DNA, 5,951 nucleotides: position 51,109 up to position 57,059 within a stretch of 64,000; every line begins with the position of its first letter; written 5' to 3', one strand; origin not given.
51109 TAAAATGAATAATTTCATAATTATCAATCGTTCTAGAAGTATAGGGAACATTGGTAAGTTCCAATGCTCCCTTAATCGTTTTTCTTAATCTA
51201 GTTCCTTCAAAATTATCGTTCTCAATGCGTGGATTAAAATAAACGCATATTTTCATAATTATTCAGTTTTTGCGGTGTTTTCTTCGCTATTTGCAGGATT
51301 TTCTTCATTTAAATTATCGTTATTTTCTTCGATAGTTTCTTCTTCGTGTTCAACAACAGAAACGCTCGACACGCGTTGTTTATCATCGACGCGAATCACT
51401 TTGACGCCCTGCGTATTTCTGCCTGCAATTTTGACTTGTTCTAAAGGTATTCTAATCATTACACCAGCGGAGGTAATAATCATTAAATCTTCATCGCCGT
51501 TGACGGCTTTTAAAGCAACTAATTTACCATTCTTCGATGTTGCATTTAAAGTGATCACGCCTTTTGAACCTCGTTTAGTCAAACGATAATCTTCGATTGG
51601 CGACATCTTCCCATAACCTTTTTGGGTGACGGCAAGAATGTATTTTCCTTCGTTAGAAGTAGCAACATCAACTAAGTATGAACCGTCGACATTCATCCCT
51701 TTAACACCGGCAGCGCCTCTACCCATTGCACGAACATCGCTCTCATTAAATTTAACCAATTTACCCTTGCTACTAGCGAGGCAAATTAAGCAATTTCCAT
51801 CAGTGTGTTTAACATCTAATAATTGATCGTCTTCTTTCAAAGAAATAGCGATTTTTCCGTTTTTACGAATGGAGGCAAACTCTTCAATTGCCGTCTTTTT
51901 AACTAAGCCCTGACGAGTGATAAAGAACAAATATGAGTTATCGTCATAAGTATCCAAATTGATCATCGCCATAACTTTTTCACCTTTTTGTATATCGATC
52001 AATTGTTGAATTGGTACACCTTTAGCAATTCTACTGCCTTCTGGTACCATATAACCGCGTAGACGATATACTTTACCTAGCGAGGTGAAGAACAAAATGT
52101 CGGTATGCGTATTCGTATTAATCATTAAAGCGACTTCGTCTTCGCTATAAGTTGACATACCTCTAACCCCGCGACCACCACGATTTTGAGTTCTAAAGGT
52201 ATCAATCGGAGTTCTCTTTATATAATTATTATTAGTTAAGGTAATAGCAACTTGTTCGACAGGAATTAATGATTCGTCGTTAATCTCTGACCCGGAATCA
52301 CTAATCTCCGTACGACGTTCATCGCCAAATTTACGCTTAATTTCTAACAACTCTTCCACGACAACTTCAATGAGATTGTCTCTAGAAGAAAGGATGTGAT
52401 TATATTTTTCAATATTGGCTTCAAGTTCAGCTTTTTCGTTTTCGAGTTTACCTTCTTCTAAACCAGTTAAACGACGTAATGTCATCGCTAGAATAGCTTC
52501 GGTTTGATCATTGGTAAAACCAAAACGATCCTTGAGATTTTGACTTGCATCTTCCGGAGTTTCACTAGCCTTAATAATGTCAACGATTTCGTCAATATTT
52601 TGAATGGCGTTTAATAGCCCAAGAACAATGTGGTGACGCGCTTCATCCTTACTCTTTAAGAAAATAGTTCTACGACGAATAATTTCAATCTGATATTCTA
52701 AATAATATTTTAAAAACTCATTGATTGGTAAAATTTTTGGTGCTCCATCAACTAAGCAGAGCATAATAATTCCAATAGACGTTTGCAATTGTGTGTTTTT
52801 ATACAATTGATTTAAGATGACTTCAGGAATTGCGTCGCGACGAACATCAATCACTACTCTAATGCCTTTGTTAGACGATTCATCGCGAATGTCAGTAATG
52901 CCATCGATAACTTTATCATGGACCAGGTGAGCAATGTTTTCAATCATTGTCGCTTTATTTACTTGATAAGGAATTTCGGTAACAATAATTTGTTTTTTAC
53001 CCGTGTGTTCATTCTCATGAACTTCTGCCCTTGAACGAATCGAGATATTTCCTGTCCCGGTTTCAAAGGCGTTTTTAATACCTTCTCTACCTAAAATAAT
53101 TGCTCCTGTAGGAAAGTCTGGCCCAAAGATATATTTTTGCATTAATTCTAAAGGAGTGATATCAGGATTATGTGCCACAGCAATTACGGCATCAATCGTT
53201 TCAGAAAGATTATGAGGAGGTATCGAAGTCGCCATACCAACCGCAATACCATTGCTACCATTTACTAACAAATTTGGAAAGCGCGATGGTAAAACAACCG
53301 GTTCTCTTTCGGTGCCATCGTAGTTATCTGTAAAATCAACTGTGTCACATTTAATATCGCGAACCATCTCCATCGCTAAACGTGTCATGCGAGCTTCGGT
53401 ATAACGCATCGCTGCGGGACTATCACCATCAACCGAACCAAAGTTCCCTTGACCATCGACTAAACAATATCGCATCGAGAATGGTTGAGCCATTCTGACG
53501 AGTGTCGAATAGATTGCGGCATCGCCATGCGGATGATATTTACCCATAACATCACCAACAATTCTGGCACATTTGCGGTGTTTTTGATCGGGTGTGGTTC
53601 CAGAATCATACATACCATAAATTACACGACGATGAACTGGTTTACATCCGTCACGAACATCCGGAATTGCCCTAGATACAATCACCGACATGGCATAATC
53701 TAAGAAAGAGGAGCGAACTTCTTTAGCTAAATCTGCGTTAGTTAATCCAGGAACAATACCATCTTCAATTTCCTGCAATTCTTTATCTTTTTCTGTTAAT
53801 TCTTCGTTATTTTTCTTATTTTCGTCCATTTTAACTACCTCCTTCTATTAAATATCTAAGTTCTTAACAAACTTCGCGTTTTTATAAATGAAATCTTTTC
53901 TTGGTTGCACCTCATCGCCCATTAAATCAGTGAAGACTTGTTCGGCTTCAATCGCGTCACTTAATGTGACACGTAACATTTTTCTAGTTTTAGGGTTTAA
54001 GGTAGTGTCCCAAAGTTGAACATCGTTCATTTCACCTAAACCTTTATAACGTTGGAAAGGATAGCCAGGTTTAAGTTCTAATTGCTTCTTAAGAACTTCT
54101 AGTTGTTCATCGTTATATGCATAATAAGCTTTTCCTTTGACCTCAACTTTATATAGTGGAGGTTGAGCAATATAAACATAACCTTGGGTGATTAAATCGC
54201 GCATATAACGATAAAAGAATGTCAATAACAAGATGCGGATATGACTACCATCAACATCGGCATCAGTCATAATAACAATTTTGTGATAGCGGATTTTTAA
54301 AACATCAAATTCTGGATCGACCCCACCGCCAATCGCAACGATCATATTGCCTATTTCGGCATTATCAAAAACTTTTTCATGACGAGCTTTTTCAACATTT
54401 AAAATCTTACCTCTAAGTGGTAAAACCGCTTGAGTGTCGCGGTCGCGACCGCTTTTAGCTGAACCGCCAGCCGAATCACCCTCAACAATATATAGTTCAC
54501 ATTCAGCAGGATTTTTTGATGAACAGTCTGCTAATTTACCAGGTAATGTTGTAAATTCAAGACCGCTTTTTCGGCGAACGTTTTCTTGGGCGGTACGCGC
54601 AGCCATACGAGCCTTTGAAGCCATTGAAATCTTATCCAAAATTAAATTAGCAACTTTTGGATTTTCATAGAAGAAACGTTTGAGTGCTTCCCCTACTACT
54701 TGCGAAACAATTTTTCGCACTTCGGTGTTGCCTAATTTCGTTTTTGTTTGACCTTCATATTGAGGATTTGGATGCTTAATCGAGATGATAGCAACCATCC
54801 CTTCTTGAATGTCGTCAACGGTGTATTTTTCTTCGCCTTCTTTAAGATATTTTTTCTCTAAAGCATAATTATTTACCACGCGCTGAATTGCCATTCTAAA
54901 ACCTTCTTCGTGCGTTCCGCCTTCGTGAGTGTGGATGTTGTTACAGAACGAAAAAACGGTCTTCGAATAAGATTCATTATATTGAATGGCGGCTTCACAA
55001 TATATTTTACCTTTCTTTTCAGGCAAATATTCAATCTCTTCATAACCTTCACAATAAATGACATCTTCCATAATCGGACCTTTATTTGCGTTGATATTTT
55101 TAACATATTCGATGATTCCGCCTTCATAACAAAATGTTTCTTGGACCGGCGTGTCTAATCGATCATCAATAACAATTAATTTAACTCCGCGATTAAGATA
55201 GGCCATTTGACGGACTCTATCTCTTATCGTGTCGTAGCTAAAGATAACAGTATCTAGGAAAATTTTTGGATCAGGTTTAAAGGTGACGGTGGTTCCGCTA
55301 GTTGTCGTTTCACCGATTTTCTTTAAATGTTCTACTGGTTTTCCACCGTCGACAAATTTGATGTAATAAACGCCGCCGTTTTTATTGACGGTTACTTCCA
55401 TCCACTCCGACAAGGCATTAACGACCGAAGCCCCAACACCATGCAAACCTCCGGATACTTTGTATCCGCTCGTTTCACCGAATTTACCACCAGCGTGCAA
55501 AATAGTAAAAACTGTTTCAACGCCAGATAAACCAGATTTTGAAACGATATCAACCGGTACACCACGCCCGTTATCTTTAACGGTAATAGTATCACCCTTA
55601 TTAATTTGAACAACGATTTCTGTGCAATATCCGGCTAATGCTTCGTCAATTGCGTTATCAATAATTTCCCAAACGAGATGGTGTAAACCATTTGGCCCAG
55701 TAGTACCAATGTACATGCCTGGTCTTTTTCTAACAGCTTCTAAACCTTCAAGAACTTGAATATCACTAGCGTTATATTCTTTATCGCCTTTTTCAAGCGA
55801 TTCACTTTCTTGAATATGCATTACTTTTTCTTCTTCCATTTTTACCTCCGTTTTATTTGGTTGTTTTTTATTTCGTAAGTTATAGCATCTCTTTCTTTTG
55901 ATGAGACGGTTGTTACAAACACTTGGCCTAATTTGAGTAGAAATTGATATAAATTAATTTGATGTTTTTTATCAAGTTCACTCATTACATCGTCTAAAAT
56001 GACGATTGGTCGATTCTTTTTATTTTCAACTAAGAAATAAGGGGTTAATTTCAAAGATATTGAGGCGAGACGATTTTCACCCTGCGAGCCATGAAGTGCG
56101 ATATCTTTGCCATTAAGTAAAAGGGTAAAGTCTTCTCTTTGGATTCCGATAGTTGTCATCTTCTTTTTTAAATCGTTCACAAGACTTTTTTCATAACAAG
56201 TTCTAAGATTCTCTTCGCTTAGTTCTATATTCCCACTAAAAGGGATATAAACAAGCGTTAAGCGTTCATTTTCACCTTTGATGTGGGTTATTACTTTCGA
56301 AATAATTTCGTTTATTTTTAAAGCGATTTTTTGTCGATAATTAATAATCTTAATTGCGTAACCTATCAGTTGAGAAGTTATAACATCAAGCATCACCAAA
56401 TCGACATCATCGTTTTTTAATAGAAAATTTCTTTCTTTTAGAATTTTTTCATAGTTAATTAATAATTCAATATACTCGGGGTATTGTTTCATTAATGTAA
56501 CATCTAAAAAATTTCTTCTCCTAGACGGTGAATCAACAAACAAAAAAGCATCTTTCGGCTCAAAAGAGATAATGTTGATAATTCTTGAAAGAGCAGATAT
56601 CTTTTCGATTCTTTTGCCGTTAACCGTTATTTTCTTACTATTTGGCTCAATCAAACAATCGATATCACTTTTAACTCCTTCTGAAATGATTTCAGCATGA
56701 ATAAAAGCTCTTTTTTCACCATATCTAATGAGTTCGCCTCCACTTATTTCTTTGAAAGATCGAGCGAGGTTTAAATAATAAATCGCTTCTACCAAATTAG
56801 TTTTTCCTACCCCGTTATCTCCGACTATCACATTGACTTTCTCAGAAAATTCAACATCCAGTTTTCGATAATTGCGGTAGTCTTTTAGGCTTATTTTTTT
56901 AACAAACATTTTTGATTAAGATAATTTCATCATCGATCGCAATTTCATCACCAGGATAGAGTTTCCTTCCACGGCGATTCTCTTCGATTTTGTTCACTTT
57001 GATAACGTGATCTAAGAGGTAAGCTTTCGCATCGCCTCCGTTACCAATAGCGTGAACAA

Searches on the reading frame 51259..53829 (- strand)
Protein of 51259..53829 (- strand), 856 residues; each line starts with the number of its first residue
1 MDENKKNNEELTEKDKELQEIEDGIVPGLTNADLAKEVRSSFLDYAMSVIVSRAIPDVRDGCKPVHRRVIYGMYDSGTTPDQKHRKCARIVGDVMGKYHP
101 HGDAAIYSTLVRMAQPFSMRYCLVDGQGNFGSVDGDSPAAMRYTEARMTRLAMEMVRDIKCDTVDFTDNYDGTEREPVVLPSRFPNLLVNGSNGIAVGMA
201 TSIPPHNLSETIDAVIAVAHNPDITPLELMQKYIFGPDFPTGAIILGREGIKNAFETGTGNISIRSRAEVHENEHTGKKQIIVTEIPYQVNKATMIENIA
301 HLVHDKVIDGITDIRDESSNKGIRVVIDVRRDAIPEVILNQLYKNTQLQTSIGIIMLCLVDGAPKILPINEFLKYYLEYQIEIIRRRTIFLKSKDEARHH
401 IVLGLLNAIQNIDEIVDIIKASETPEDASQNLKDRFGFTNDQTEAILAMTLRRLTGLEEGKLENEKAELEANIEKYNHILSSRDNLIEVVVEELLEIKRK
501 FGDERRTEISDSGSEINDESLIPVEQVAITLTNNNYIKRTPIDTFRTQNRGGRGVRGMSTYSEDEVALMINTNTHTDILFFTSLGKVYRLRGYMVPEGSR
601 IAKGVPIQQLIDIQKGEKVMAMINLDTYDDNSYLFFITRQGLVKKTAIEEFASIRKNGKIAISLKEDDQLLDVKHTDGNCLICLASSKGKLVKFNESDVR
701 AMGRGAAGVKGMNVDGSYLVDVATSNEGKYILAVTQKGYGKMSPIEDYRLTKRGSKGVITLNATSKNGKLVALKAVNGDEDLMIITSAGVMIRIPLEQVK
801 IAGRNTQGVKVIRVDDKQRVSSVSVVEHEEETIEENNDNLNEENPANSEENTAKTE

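Call 46: search_protein_families(library=pfam, proteins=[window:51259-53829:-], max_evalue=0.0001)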
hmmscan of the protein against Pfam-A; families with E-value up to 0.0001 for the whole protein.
window:51259-53829:- (856 aa): 2 families
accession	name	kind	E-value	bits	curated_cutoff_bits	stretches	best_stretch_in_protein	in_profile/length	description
PF00521.26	DNA_topoisoIV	-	3.5e-159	530.7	31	1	53-494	1-431/432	DNA gyrase/topoisomerase IV, subunit A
PF03989.18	DNA_gyraseA_C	-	2.3e-71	235.4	27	6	780-826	1-47/48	DNA gyrase C-terminal domain, beta-propeller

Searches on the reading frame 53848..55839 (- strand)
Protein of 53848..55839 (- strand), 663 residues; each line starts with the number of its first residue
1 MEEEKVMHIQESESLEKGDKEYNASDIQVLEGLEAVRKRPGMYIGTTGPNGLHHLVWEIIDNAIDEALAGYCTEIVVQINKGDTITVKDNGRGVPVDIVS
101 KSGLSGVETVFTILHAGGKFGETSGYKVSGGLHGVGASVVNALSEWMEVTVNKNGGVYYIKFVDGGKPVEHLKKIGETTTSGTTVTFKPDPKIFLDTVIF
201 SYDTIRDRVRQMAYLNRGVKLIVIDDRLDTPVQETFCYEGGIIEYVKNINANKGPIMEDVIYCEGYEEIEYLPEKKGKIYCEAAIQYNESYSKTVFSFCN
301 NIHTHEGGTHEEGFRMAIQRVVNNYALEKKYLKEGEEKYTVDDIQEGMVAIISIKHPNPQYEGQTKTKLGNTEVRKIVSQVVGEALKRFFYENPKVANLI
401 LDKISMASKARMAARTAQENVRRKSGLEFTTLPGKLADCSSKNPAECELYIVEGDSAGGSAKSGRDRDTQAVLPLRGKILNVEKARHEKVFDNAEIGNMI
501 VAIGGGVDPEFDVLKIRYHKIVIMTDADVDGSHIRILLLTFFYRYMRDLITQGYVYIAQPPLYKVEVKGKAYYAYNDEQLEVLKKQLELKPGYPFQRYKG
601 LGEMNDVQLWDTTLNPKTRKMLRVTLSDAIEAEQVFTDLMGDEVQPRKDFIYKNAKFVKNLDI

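Call 46: search_protein_families(library=pfam, proteins=[window:53848-55839:-], max_evalue=0.0001)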
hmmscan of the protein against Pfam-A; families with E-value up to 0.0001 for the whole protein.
window:53848-55839:- (663 aa): 4 families
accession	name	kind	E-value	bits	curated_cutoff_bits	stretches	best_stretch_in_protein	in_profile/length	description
PF00204.31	DNA_gyraseB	-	3.9e-58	196.2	27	1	241-419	1-172/173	DNA gyrase B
PF00986.26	DNA_gyraseB_C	-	1.1e-26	93.2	29.8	1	593-651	4-62/63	DNA gyrase B subunit, carboxyl terminus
PF01751.28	Toprim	-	1e-18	67.7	23.1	1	448-559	1-95/96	Toprim domain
PF02518.31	HATPase_c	-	5.1e-17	62.8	26.4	1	49-191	3-109/111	Histidine kinase-, DNA gyrase B-, and HSP90-like ATPase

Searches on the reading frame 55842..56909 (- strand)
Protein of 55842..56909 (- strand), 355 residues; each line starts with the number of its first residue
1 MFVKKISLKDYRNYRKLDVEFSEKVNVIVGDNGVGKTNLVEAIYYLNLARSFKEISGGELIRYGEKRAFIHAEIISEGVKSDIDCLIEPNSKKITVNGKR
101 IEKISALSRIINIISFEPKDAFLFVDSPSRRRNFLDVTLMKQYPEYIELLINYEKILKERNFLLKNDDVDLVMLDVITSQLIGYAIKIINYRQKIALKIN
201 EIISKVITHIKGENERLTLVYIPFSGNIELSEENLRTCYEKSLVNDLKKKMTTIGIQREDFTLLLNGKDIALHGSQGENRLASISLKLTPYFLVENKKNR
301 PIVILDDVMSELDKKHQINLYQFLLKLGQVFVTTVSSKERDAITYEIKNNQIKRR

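Call 46: search_protein_families(library=pfam, proteins=[window:55842-56909:-], max_evalue=0.0001)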
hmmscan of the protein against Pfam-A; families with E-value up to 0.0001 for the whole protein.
window:55842-56909:- (355 aa): 4 families
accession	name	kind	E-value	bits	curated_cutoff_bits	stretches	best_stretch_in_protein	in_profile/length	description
PF02463.25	SMC_N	-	3.9e-25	89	40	1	2-338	1-200/220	RecF/RecN/SMC N terminal domain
PF13175.12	AAA_15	-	1.4e-11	45.1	32.1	1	1-193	1-191/374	AAA ATPase domain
PF13476.12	AAA_23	-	3.1e-10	41.5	27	1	5-153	1-143/201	AAA domain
PF13304.12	AAA_21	-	8.5e-07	29.8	27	1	25-53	1-34/304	AAA domain, putative AbiEii toxin, Type IV TA system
